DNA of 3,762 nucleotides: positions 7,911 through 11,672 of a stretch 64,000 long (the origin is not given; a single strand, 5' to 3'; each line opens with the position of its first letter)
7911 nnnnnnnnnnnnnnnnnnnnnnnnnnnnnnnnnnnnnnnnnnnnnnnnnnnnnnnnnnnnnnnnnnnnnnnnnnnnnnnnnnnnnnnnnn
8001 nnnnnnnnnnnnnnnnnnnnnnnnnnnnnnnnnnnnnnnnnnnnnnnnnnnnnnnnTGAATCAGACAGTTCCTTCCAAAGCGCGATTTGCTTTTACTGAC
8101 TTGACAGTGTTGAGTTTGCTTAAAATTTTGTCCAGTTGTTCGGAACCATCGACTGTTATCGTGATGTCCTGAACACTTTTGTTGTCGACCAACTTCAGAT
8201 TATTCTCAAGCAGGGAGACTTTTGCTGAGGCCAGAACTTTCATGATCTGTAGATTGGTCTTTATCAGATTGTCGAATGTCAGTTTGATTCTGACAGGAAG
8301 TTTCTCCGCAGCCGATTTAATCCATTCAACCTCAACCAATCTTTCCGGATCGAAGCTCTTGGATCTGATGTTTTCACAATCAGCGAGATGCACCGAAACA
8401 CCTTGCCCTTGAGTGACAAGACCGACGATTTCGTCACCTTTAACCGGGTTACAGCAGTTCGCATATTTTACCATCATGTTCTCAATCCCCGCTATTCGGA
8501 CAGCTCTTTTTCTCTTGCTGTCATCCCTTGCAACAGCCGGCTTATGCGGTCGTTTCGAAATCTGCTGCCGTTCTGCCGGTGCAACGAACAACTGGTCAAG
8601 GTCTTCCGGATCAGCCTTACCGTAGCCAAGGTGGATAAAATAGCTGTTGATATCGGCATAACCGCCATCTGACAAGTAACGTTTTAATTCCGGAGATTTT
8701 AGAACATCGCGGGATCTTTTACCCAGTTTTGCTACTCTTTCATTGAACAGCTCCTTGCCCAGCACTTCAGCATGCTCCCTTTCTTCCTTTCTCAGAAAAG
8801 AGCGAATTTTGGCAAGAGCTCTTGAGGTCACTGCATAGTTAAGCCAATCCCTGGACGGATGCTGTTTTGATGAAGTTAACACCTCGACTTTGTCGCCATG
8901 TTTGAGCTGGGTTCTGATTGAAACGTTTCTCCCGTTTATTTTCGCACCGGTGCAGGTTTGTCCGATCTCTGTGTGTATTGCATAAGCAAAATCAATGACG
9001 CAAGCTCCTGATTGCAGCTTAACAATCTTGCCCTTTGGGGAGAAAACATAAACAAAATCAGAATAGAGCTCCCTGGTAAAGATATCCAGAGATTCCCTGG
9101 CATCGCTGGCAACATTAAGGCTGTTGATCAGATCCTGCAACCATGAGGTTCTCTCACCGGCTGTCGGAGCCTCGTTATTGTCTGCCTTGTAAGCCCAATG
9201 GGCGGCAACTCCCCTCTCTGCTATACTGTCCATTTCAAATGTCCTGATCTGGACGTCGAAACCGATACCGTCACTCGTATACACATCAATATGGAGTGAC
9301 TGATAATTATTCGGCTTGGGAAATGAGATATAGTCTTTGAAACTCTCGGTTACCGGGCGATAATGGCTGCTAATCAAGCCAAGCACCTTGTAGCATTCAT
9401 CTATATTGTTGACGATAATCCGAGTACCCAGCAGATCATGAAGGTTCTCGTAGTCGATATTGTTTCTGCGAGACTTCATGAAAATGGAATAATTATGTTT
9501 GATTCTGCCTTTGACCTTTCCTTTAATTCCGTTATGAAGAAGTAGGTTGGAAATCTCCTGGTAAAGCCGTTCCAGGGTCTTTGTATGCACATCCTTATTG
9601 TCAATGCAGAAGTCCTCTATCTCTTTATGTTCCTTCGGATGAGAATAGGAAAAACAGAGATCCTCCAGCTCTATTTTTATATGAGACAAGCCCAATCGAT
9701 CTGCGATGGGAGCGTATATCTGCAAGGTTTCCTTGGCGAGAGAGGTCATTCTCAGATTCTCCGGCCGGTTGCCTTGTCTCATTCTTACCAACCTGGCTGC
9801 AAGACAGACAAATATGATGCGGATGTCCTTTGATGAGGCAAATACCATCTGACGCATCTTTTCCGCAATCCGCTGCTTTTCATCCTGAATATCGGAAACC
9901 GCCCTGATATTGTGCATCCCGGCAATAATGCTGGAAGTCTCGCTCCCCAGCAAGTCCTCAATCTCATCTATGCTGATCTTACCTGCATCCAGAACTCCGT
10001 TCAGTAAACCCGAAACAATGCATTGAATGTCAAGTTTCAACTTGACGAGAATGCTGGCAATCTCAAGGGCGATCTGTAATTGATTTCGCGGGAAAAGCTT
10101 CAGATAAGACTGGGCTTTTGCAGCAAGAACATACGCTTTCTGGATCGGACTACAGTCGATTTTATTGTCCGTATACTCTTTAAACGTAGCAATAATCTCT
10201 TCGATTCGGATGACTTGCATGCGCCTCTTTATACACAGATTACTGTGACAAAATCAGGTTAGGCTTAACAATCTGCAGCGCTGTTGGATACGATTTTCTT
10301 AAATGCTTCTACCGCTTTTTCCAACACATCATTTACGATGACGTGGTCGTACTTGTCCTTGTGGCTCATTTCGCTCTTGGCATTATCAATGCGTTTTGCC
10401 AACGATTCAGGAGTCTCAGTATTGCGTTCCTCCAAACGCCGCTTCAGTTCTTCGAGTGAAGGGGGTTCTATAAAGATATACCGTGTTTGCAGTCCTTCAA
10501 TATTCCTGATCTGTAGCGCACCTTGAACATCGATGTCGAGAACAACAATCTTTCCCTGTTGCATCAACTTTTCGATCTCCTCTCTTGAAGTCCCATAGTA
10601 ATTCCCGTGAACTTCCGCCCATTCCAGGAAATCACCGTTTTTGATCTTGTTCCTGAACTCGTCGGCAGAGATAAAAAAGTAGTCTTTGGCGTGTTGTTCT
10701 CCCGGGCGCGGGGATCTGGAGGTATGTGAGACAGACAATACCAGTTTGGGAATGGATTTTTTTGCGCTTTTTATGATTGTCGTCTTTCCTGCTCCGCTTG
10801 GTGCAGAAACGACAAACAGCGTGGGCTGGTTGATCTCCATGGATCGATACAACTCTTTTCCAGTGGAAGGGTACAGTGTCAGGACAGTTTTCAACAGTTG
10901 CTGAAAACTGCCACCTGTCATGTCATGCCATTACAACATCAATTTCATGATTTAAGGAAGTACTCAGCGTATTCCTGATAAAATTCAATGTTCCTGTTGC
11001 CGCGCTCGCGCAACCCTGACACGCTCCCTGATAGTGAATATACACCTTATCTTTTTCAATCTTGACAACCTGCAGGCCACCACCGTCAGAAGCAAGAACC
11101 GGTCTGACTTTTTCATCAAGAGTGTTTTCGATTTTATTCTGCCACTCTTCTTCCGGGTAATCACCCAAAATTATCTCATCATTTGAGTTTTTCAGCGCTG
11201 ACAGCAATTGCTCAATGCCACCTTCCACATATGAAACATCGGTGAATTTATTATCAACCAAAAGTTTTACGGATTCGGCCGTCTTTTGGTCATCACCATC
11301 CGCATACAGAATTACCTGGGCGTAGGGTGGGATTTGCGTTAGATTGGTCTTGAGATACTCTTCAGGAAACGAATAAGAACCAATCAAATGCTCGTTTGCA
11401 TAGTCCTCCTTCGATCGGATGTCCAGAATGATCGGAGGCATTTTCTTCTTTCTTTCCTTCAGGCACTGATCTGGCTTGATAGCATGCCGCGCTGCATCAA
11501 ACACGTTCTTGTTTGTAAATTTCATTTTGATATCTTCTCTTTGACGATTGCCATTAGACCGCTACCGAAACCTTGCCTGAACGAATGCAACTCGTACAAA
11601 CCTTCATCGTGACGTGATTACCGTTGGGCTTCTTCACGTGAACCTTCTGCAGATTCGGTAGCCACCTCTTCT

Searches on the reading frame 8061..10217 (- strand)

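Call 7: search_protein_families(library=pfam, proteins=[window:8061-10217:-], max_evalue=0.001)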
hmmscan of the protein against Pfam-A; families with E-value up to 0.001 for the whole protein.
window:8061-10217:- (718 aa): 5 families
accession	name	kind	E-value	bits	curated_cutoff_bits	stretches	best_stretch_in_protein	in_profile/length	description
PF04607.23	RelA_SpoT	-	8e-36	123.2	27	1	237-347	1-112/113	Region found in RelA / SpoT proteins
PF13328.12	HD_4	-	3.1e-25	89.2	27.2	1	31-177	4-155/156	HD domain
PF02824.27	TGS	-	5.9e-21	74.7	22.2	1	389-448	1-60/60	TGS domain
PF19296.4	RelA_AH_RIS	-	2.9e-09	37.7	23.8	1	461-612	3-170/185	RelA/SpoT, AH and RIS domains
PF13291.12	ACT_4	-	4.1e-05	24.6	27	1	638-709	3-76/80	ACT domain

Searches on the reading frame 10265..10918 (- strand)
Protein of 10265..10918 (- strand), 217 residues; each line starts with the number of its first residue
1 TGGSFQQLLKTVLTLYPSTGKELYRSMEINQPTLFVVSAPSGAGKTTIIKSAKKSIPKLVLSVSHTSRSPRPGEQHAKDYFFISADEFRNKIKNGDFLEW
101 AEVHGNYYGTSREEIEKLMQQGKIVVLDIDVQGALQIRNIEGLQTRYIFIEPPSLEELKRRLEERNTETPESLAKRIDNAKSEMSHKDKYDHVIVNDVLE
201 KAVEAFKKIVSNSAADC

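Call 104: search_protein_families(library=pfam, proteins=[window:10265-10918:-], max_evalue=0.01)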
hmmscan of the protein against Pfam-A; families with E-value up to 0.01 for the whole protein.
window:10265-10918:- (217 aa): 5 families
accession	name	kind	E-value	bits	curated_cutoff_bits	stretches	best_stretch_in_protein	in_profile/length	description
PF00625.27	Guanylate_kin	-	2.2e-53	181.1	25.2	1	33-211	3-180/182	Guanylate kinase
PF13671.12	AAA_33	-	0.0005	20.8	27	0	40-170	7-123/143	AAA domain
PF13238.12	AAA_18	-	0.0016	19.4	29.4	1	37-173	3-119/128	AAA domain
PF13191.12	AAA_16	-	0.006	17.5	32.6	1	23-59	15-51/167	AAA ATPase domain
PF06414.18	Zeta_toxin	-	0.0081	16.1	22.3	0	29-56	13-40/199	Zeta toxin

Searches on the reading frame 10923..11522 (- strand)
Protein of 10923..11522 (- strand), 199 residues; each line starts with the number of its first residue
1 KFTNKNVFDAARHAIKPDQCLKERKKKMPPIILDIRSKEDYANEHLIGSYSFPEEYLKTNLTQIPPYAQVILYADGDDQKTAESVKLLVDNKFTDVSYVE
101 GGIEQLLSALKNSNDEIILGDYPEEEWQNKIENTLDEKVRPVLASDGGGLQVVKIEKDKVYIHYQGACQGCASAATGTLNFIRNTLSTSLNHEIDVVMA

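Call 7: search_protein_families(library=pfam, proteins=[window:10923-11522:-], max_evalue=0.001)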
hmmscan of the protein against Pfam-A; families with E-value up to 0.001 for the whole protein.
window:10923-11522:- (199 aa): 2 families
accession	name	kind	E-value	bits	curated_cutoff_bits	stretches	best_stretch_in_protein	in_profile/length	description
PF01106.22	NifU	-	5.2e-19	68.6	27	1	131-197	1-67/67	NifU-like domain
PF00581.25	Rhodanese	-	4.8e-10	40.2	22.2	1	21-106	5-99/102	Rhodanese-like domain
